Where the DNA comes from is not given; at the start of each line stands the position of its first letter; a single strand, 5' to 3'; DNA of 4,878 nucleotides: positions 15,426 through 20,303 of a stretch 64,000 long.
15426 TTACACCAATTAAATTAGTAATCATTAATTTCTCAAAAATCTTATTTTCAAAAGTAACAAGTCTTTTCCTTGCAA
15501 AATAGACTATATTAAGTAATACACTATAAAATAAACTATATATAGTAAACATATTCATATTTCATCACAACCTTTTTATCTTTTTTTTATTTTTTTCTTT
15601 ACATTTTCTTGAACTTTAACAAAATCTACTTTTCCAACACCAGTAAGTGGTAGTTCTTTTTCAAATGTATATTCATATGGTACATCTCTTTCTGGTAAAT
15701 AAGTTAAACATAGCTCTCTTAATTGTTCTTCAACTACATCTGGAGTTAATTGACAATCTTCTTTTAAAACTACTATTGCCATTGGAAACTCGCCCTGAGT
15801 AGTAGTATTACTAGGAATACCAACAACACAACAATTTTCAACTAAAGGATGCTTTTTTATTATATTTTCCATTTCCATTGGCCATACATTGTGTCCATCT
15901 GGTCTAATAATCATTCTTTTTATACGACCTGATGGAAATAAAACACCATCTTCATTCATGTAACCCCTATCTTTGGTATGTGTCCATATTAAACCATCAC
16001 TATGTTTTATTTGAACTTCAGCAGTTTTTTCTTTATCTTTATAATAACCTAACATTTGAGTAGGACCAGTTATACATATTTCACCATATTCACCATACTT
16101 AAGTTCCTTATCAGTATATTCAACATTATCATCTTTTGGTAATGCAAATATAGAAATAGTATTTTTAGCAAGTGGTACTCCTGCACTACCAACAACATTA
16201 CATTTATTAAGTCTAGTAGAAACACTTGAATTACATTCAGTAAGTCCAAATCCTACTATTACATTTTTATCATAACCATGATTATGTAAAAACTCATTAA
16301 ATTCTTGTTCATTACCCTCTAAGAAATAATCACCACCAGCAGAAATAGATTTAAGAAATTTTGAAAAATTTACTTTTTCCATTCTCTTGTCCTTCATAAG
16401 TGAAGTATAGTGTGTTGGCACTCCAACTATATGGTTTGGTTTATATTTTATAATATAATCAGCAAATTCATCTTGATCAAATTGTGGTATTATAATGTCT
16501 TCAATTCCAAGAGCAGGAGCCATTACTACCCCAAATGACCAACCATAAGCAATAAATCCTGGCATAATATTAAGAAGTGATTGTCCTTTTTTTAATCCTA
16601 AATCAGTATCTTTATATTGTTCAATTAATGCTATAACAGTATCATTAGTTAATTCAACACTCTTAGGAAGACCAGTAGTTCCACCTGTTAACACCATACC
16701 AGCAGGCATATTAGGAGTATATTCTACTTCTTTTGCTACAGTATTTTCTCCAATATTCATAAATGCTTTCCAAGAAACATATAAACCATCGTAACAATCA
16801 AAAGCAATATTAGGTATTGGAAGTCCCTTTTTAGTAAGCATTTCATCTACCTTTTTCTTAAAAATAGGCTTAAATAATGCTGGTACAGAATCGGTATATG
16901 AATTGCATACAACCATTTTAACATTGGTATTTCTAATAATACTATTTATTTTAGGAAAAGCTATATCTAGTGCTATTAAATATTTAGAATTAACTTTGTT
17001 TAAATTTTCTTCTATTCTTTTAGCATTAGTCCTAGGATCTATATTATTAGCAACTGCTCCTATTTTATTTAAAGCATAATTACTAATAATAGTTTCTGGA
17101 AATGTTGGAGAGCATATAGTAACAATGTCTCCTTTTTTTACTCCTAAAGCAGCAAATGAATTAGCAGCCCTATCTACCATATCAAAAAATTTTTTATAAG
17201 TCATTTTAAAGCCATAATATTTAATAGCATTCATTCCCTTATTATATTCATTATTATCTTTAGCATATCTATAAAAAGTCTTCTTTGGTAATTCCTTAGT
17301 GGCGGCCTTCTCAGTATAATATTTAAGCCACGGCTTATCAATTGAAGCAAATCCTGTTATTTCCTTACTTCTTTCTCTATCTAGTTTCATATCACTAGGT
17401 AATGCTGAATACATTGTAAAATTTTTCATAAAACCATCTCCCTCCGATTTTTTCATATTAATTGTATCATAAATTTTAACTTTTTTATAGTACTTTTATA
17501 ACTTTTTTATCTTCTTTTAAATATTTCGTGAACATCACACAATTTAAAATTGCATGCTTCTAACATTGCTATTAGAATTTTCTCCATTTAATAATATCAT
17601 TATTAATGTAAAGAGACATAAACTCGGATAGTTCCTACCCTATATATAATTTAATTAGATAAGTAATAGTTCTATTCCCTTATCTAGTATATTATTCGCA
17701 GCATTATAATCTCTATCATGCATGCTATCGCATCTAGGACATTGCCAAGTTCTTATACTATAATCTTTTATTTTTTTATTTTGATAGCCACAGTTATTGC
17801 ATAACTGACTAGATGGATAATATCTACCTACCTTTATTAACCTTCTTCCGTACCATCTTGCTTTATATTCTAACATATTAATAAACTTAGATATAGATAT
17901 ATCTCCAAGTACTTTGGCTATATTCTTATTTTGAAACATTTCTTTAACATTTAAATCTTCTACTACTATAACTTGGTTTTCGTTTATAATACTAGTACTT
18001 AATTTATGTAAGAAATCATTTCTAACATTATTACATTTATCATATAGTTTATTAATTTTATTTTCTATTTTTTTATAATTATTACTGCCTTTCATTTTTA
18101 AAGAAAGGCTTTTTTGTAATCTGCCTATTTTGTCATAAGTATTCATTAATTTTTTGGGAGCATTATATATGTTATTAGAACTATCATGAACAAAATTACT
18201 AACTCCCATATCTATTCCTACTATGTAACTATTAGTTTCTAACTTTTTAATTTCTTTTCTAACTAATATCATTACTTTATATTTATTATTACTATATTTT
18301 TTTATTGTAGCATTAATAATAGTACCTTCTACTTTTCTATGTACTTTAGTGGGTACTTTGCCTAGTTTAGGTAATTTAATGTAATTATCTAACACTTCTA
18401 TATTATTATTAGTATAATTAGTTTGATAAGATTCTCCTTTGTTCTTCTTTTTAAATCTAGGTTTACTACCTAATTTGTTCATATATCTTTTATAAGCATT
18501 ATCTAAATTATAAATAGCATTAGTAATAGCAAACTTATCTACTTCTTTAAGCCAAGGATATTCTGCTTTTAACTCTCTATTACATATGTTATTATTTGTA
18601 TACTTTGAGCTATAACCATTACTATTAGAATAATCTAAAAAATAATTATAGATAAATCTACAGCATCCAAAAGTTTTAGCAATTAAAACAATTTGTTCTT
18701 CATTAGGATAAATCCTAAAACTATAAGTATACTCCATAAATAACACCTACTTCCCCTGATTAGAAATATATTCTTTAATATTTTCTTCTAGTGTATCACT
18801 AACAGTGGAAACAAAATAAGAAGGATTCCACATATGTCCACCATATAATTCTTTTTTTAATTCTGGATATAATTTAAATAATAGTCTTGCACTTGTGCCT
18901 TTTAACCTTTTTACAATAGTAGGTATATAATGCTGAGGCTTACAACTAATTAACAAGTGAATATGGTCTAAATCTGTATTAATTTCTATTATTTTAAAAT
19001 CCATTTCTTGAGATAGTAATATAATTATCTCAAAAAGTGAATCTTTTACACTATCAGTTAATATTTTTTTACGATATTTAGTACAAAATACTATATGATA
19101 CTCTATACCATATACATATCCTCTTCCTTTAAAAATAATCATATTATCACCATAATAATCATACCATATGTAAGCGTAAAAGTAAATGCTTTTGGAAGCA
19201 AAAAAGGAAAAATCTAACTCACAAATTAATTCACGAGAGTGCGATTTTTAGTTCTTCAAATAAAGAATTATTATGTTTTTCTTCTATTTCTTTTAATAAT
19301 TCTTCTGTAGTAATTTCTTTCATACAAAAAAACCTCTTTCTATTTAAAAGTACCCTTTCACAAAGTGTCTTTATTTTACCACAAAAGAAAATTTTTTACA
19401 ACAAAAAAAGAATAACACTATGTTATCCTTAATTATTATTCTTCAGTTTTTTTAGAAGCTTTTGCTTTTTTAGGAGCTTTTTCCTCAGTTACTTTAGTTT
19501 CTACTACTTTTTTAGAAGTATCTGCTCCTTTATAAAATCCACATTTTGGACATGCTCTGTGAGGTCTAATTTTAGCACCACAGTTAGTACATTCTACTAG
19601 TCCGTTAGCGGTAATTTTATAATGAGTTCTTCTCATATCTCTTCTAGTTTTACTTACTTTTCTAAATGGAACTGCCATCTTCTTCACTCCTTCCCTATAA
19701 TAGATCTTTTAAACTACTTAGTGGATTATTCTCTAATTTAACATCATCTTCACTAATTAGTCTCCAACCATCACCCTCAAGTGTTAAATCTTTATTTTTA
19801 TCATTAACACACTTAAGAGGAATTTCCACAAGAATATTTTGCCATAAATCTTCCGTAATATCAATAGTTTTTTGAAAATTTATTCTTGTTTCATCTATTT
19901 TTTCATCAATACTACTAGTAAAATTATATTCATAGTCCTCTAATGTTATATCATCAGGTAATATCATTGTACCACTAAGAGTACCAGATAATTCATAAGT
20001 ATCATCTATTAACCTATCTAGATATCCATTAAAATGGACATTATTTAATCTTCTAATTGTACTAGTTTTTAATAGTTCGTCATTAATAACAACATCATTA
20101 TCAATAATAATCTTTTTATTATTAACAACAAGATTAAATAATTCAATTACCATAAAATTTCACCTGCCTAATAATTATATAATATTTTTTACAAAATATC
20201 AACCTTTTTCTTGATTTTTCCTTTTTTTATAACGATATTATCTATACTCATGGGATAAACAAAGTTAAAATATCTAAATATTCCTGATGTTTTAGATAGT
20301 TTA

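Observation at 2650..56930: Abundant family of dispersed intergenic palindromic repeat elements (at least 9 copies in 64 kb) built from a few hairpin modules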

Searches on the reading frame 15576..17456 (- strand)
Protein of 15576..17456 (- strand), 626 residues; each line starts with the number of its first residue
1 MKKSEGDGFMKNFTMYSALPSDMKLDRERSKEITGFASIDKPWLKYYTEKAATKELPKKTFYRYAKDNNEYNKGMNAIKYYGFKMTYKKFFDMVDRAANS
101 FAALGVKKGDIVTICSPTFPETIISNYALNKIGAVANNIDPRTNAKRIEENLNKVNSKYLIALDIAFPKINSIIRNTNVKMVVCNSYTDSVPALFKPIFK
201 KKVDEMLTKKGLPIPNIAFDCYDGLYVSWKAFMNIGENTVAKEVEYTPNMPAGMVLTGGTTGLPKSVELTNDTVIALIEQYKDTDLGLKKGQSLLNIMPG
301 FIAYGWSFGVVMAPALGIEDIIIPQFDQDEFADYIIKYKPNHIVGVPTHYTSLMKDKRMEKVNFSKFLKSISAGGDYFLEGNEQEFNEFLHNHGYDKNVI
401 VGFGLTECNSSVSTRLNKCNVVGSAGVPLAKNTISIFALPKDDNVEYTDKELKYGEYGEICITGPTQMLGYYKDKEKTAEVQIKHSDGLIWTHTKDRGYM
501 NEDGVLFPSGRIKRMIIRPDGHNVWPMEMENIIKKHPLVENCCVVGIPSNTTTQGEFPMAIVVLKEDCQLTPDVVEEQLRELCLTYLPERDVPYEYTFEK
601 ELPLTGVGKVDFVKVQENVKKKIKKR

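Call 43: search_protein_families(library=pfam, proteins=[window:15576-17456:-])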
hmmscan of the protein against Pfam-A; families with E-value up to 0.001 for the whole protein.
window:15576-17456:- (626 aa): 2 families
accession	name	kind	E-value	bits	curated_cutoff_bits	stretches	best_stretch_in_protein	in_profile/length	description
PF00501.34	AMP-binding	-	2.3e-54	185.1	29.9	1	73-472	9-384/384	AMP-binding enzyme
PF13193.12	AMP-binding_C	-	6.7e-14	53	24.5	1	528-609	1-76/76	AMP-binding enzyme C-terminal domain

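Call 58: find_encoding_contigs(protein=window:15576-17456:-, flank=4000, max_places=8)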
Protein window:15576-17456:- (626 aa): no gene with exactly this product is on record in the collection.

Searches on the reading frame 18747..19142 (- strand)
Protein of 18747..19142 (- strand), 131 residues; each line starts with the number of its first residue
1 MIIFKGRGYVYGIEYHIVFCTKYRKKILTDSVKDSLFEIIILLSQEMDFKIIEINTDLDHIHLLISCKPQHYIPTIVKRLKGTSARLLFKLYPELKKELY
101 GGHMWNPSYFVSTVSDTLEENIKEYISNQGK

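Call 43: search_protein_families(library=pfam, proteins=[window:18747-19142:-])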
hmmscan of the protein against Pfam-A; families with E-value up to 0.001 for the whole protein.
window:18747-19142:- (131 aa): 1 family
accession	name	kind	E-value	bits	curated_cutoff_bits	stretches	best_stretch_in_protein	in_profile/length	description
PF01797.21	Y1_Tnp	-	1.6e-40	138.4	23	1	10-129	2-121/121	Transposase IS200 like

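Call 70: find_encoding_contigs(protein=window:18747-19142:-, flank=2500, max_places=10)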
Protein window:18747-19142:- (131 aa): 23 contigs read that carry it; 10 places shown.
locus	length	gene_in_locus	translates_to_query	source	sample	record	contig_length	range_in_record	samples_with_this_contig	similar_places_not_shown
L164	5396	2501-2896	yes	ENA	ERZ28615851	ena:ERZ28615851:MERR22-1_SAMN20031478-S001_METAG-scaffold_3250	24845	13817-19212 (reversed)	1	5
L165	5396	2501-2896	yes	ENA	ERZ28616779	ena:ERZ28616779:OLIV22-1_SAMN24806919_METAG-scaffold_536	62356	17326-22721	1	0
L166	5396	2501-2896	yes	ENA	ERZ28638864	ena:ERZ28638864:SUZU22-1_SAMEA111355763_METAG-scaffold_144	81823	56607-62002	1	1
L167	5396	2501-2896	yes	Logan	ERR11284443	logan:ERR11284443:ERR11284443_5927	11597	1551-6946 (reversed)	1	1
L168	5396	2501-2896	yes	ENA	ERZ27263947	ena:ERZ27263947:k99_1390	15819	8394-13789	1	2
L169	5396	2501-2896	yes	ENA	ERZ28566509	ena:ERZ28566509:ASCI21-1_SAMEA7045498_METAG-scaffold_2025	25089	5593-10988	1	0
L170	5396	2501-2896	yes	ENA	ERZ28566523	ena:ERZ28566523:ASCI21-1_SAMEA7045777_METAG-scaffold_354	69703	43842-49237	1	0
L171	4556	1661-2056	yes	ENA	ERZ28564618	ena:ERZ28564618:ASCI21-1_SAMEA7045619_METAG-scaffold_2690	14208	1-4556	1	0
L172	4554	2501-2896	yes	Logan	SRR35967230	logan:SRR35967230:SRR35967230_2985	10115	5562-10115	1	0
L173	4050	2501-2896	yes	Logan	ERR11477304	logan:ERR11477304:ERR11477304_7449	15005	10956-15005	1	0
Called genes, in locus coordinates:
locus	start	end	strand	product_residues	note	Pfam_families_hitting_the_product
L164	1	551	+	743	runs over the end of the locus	PF13491:FtsK_4TM (faint), PF17854:FtsK_alpha, PF01580:FtsK_SpoIIIE, PF09397:FtsK_gamma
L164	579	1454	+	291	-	PF00149:Metallophos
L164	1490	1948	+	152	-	PF02620:YceD (weak)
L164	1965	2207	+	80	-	PF01783:Ribosomal_L32p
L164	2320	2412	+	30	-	-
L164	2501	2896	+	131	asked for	PF01797:Y1_Tnp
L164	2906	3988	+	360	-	PF12323:HTH_OrfB_IS605, PF01385:OrfB_IS605, PF07282:Cas12f1-like_TNB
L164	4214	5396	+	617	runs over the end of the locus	PF00501:AMP-binding, PF13193:AMP-binding_C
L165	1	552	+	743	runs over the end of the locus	PF13491:FtsK_4TM (faint), PF17854:FtsK_alpha, PF01580:FtsK_SpoIIIE, PF09397:FtsK_gamma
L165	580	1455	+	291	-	PF00149:Metallophos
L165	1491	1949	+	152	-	PF02620:YceD (weak)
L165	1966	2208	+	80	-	PF01783:Ribosomal_L32p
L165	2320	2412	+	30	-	-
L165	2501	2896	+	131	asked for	PF01797:Y1_Tnp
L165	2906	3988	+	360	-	PF12323:HTH_OrfB_IS605, PF01385:OrfB_IS605, PF07282:Cas12f1-like_TNB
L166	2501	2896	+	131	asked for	PF01797:Y1_Tnp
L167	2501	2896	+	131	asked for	PF01797:Y1_Tnp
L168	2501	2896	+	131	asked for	PF01797:Y1_Tnp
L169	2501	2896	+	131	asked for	PF01797:Y1_Tnp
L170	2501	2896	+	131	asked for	PF01797:Y1_Tnp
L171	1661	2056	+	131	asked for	PF01797:Y1_Tnp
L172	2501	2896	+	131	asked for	PF01797:Y1_Tnp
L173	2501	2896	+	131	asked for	PF01797:Y1_Tnp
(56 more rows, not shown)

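Call 72: find_homologous_proteins(query=window:18747-19142:-, max_evalue=1e-20)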
Query window:18747-19142:- (131 aa): 2345 proteins with E <= 1e-20 among 2389 candidates; the best 120 are listed.
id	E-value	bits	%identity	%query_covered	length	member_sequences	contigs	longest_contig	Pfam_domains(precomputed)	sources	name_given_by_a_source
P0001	2.8e-79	281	96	100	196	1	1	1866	PF01797.22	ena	-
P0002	5.1e-79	281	97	100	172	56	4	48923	PF01797.22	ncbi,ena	-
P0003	2.6e-78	278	95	100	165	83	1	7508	PF01797.22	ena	-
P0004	5.7e-78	277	95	100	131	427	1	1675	PF01797.22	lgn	-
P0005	9.6e-71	254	84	100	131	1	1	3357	PF01797.22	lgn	-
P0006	1.7e-70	253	84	100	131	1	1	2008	PF01797.22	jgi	-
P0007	3.4e-69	249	79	100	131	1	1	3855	PF01797.22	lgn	-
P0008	4.6e-69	248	79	100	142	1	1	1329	PF01797.22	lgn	-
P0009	1.1e-68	247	82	100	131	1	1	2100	PF01797.22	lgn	-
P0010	6.3e-68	245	88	100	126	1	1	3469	PF01797.22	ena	-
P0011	7.5e-68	244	78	100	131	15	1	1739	PF01797.22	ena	-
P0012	5.8e-67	242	79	100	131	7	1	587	PF01797.22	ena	-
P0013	6.3e-67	241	79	100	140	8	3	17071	PF01797.22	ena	-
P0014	6.6e-67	241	79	100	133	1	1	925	PF01797.22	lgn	-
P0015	7.5e-67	241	79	99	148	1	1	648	PF01797.22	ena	-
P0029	5.4e-60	219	73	100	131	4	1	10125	PF01797.22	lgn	-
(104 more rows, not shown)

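Call 73: find_encoding_contigs(protein=P0013, flank=3000, max_places=4)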
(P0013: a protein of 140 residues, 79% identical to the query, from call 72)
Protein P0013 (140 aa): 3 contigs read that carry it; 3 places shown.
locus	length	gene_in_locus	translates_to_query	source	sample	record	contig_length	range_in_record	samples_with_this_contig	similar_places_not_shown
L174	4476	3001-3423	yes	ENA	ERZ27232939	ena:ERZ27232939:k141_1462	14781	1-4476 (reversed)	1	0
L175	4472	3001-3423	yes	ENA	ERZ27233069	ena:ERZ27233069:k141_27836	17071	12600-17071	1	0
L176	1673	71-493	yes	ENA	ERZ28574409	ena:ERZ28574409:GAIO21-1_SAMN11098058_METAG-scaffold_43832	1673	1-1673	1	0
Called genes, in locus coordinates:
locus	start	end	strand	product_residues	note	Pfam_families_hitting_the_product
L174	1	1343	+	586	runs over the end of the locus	PF08439:Peptidase_M3_N, PF01432:Peptidase_M3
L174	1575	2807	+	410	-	PF01637:ATPase_2 (faint), PF13173:AAA_14, PF13635:DUF4143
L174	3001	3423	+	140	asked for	PF01797:Y1_Tnp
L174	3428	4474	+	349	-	?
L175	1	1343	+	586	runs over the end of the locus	PF08439:Peptidase_M3_N, PF01432:Peptidase_M3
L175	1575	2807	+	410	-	PF01637:ATPase_2 (faint), PF13173:AAA_14, PF13635:DUF4143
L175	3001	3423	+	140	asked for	PF01797:Y1_Tnp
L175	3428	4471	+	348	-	?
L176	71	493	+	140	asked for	PF01797:Y1_Tnp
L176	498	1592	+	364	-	PF12323:HTH_OrfB_IS605, PF01385:OrfB_IS605, PF07282:Cas12f1-like_TNB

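Call 74: find_encoding_contigs(protein=P0029, flank=3000, max_places=4)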
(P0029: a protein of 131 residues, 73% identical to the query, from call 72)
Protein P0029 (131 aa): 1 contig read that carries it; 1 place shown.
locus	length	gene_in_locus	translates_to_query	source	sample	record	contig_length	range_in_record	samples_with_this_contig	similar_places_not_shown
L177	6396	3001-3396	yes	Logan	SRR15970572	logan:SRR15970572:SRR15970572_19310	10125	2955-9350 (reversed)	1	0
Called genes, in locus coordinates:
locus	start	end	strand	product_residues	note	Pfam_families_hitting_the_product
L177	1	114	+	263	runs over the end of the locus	PF01627:Hpt (weak), PF00072:Response_reg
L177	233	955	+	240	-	PF20772:TACO1_YebC_N, PF01709:Transcrip_reg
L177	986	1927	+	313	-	PF00781:DAGK_cat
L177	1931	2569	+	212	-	PF02677:QueH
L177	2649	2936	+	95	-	-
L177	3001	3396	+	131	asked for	PF01797:Y1_Tnp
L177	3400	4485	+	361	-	PF12323:HTH_OrfB_IS605, PF01385:OrfB_IS605, PF07282:Cas12f1-like_TNB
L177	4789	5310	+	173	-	PF23023:Anti-Pycsar_Apyc1 (faint), PF00753:Lactamase_B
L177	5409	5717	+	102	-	-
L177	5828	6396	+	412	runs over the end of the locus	PF02491:SHS2_FTSA, PF14450:FtsA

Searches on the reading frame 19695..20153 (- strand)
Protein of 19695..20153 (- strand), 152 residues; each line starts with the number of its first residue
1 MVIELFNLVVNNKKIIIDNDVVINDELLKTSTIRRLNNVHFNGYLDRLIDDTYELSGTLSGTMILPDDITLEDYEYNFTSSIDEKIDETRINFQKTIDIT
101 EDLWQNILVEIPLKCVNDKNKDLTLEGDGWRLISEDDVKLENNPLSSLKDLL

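Call 43: search_protein_families(library=pfam, proteins=[window:19695-20153:-])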
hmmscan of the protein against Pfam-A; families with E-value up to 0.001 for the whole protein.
window:19695-20153:- (152 aa): 1 family
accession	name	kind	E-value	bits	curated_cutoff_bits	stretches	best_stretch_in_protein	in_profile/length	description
PF02620.22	YceD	-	3.6e-07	30.7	33.2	1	67-151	13-118/119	Large ribosomal RNA subunit accumulation protein YceD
